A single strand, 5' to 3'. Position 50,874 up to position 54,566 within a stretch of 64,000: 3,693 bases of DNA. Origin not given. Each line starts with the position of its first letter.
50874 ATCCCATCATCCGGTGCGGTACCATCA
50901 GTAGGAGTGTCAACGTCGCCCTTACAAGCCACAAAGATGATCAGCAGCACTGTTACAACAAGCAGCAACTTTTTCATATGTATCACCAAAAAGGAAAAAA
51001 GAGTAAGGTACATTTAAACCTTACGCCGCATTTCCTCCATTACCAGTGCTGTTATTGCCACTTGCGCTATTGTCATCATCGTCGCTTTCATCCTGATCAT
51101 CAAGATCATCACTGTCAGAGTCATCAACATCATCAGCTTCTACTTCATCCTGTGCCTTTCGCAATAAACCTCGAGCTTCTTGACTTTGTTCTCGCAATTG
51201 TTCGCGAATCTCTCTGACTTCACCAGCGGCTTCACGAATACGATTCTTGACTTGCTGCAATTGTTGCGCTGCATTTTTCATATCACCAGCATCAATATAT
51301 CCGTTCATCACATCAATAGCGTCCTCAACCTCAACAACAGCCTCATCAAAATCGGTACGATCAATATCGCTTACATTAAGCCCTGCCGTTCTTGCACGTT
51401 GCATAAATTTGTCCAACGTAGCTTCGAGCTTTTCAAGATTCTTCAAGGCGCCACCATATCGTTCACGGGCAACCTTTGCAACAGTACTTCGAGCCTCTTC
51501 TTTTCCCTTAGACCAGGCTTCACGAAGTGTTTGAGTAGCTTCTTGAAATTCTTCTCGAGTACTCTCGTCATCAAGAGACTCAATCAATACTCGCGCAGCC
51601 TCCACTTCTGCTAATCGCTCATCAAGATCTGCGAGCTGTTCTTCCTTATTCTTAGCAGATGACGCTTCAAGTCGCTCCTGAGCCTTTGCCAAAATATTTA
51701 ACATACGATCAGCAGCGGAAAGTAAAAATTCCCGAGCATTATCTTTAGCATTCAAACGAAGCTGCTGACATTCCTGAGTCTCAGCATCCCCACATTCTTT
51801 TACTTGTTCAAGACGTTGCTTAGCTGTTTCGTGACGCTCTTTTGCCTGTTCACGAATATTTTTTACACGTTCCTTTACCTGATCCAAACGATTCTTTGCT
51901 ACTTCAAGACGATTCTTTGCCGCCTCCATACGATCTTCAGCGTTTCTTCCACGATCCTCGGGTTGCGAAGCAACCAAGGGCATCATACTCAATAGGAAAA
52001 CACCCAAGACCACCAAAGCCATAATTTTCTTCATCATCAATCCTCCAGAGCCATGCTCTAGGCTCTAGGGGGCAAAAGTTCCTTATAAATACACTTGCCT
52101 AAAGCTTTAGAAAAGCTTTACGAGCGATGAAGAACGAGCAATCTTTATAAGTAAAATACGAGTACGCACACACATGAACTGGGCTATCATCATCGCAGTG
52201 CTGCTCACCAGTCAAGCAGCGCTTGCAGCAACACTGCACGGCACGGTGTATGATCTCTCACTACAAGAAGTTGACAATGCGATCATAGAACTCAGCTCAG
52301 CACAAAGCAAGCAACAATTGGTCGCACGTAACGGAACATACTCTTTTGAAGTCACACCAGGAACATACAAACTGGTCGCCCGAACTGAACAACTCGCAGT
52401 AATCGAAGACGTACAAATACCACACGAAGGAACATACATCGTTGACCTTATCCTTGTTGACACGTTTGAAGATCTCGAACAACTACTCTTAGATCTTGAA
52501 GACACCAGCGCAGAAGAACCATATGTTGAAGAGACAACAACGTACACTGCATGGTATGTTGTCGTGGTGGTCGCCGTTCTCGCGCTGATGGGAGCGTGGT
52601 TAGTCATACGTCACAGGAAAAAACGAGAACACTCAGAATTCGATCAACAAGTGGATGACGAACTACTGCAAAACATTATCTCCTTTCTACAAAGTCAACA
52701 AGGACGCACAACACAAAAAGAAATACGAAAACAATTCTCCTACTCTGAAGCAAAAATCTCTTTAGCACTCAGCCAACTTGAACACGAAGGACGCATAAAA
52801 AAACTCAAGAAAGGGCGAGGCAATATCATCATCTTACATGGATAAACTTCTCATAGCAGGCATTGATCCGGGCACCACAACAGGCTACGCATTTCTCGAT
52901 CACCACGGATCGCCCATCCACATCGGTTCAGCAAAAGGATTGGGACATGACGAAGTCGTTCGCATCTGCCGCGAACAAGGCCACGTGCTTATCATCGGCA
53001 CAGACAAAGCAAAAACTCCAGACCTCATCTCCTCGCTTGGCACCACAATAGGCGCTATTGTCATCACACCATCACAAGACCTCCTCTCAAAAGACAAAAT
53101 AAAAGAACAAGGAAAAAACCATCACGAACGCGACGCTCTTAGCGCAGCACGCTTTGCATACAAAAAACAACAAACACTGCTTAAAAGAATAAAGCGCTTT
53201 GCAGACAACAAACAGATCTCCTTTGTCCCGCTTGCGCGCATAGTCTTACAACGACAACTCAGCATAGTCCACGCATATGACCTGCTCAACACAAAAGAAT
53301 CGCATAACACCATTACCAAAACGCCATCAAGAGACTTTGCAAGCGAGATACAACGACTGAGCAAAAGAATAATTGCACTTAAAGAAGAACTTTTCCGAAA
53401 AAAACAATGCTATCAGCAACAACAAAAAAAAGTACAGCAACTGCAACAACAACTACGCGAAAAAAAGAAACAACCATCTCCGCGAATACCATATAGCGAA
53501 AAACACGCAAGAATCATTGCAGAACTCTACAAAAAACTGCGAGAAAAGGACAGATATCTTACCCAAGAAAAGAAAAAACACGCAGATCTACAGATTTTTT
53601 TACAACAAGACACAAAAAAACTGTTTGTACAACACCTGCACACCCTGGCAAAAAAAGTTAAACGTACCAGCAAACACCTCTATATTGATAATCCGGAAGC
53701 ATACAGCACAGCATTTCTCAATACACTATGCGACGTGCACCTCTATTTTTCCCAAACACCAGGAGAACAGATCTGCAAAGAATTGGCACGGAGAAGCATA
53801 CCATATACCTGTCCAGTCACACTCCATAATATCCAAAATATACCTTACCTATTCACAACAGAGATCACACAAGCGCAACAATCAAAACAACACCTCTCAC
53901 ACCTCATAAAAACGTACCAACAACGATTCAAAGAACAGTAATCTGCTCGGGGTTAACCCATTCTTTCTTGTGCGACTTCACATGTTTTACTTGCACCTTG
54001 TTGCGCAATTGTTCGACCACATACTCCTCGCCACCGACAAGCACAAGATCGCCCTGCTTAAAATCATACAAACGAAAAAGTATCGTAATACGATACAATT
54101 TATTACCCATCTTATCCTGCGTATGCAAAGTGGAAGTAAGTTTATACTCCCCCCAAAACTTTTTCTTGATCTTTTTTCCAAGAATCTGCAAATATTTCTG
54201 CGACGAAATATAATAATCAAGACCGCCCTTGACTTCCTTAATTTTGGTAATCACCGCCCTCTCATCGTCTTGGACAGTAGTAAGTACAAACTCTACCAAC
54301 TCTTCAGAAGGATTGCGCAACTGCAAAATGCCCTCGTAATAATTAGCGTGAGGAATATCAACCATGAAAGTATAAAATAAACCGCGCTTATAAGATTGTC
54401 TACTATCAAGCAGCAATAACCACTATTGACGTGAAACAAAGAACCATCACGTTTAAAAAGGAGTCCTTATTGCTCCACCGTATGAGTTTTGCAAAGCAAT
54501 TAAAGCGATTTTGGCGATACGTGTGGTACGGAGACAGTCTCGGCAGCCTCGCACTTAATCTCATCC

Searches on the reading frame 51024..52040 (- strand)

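Call 65: search_protein_families(library=pfam, proteins=[window:51024-52040:-], max_evalue=0.001)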
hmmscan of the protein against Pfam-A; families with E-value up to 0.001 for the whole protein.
window:51024-52040:- (339 aa): 1 family
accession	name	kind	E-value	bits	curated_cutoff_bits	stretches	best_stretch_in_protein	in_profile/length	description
PF06103.16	DUF948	-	3e-05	24.5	37.2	0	260-298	20-58/89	Bacterial protein of unknown function (DUF948)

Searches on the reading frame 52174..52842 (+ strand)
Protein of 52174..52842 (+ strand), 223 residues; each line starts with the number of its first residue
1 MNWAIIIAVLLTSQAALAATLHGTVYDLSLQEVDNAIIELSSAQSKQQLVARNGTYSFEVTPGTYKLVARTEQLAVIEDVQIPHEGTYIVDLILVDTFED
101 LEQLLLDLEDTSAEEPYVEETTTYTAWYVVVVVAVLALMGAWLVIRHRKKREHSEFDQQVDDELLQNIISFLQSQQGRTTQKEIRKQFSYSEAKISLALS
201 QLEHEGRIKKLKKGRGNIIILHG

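Call 65: search_protein_families(library=pfam, proteins=[window:52174-52842:+], max_evalue=0.001)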
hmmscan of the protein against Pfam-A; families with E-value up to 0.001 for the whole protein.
window:52174-52842:+ (223 aa): 2 families
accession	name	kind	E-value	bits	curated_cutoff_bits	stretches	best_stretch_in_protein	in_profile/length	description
PF24034.1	DUF7343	-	5e-17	62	27.6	1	167-221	7-61/62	Domain of unknown function (DUF7343)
PF13620.12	CarboxypepD_reg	-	5e-06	27.2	32.3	1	20-92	1-79/82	Carboxypeptidase regulatory-like domain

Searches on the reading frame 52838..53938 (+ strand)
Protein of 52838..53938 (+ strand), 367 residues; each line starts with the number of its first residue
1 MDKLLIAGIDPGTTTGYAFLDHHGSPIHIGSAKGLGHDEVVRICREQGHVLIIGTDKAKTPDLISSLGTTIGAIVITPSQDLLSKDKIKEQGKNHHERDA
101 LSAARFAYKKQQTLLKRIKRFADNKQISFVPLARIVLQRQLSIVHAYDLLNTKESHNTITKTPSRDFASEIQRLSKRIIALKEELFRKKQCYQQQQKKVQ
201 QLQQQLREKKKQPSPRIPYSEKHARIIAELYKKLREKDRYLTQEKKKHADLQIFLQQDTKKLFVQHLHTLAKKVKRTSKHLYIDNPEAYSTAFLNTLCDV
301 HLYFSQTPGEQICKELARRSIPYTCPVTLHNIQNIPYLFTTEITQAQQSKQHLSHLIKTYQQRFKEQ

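Call 65: search_protein_families(library=pfam, proteins=[window:52838-53938:+], max_evalue=0.001)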
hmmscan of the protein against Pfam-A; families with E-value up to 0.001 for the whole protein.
window:52838-53938:+ (367 aa): 1 family
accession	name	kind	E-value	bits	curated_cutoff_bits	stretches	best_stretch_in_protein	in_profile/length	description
PF04312.18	DUF460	-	3.3e-25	88.8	28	1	3-104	30-135/135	Protein of unknown function (DUF460)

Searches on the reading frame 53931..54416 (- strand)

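Call 66: search_protein_families(library=pfam, proteins=[window:53931-54416:-], max_evalue=0.001)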
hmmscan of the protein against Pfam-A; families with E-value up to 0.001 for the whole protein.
window:53931-54416:- (162 aa): 1 family
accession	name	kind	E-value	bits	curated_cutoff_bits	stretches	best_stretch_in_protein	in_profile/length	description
PF04981.18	NMD3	-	6.8e-15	55.7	24.9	1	24-116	142-243/243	NMD3 family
